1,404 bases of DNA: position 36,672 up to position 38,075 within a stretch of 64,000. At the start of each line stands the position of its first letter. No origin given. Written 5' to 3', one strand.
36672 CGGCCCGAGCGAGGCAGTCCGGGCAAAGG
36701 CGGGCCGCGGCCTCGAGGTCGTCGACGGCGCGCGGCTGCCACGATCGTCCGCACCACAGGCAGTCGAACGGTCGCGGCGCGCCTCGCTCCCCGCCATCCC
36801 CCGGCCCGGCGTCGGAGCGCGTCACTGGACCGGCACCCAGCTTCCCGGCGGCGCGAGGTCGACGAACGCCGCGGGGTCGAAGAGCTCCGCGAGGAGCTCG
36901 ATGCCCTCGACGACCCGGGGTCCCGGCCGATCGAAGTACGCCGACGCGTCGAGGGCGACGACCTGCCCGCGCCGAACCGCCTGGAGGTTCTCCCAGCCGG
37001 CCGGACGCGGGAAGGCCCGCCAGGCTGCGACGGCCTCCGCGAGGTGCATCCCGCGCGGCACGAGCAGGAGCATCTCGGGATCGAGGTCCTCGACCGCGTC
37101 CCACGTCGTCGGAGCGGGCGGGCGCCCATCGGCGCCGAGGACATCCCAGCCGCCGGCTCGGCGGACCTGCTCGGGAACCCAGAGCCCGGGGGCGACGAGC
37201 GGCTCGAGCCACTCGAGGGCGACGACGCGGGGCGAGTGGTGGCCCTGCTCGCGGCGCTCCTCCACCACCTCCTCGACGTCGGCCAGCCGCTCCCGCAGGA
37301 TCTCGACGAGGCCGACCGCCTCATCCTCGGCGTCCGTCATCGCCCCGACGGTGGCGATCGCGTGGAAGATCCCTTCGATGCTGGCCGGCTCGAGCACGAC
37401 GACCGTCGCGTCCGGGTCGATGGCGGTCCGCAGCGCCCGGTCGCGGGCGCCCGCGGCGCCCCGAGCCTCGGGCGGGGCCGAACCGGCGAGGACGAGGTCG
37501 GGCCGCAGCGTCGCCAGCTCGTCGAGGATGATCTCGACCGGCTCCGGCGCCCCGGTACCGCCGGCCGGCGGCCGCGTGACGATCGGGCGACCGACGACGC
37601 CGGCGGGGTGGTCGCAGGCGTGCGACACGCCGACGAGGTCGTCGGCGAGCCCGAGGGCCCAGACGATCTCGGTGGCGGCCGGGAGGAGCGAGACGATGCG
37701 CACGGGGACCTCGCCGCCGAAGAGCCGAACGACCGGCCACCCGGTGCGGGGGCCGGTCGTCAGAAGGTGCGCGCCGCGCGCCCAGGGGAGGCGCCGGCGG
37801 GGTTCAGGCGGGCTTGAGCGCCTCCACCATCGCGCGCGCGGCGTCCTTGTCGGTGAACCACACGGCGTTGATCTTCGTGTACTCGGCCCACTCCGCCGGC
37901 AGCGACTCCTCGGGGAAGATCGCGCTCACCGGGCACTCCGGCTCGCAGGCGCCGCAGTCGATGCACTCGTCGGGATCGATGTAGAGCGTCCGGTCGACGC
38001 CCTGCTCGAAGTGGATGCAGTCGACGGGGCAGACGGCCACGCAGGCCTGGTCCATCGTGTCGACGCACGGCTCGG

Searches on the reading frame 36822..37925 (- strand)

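Call 52: search_protein_families(library=pfam, proteins=[window:36822-37925:-], max_evalue=0.00001)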
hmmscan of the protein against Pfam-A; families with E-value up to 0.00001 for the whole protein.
window:36822-37925:- (367 aa): 1 family
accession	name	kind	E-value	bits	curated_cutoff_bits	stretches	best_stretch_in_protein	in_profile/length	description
PF01497.23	Peripla_BP_2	-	2e-17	63.9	27.5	1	77-328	1-234/235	Periplasmic binding protein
